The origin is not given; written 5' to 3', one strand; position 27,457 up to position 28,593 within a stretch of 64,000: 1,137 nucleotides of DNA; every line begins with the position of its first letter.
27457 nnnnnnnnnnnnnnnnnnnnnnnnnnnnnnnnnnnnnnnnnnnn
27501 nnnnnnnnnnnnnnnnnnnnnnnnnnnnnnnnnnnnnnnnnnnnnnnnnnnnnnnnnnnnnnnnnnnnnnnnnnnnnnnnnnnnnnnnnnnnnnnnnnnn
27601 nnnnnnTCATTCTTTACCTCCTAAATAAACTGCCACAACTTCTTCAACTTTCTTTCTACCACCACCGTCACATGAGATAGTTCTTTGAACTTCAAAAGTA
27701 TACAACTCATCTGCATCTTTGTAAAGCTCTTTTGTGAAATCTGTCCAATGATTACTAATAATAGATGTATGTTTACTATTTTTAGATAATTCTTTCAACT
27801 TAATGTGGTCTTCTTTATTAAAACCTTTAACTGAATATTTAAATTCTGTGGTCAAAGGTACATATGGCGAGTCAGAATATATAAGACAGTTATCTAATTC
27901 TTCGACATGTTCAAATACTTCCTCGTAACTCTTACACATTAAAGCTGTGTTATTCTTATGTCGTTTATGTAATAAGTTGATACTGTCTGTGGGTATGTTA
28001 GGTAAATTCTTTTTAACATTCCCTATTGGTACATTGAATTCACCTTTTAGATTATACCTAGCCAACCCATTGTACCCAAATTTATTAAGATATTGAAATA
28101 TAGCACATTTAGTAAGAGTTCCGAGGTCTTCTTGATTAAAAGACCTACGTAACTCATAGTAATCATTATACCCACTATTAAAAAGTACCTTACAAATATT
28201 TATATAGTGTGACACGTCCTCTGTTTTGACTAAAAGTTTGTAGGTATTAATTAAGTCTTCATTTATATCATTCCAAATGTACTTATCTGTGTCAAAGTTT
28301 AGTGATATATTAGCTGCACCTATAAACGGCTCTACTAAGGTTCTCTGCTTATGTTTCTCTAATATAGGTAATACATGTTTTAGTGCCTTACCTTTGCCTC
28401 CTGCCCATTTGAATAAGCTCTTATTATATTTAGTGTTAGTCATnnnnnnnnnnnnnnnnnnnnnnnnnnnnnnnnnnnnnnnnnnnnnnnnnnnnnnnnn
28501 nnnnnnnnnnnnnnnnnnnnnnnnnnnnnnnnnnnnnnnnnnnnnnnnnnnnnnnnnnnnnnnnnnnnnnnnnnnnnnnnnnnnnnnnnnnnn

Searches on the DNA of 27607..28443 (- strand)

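Call 63: search_with_rna_model(model_id=R2, sources=[L001, L002, L003, L004, L026], filters=off, max_evalue=5)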
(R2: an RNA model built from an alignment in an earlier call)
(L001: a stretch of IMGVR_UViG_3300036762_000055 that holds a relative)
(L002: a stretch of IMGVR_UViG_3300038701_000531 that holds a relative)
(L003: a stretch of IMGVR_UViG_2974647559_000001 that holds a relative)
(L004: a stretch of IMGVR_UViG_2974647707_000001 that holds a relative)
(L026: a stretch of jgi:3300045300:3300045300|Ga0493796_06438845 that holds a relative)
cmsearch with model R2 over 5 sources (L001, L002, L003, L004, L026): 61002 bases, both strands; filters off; matches with E-value up to 5: 16.
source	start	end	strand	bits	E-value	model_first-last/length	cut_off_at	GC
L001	1982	2063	-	48.4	1.1e-10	1-99/99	no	0.35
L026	1368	1453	+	43.2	3e-09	1-99/99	no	0.34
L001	5345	5440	-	39.4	3.4e-08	1-99/99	no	0.33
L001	1389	1464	-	38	8.3e-08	1-99/99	no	0.38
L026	2474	2532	+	29.2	2.1e-05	1-99/99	no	0.59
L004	3521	3588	-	16.6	0.062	1-99/99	no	0.37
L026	1367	1452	-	13.9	0.34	1-99/99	no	0.33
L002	4565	4640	-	11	2.2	1-99/99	no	0.38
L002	14333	14380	+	10.9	2.4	1-99/99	no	0.27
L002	10439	10503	-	10.9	2.4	1-99/99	no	0.38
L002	1081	1146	-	10.8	2.5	1-99/99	no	0.27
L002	9926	9965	-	10.4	3.2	1-99/99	no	0.3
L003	3916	3983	-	10.2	3.7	1-99/99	no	0.32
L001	4709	4784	+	10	4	1-99/99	no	0.3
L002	3612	3662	+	9.9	4.3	25-77/99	no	0.24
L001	1983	2064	+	9.9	4.3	1-99/99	no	0.37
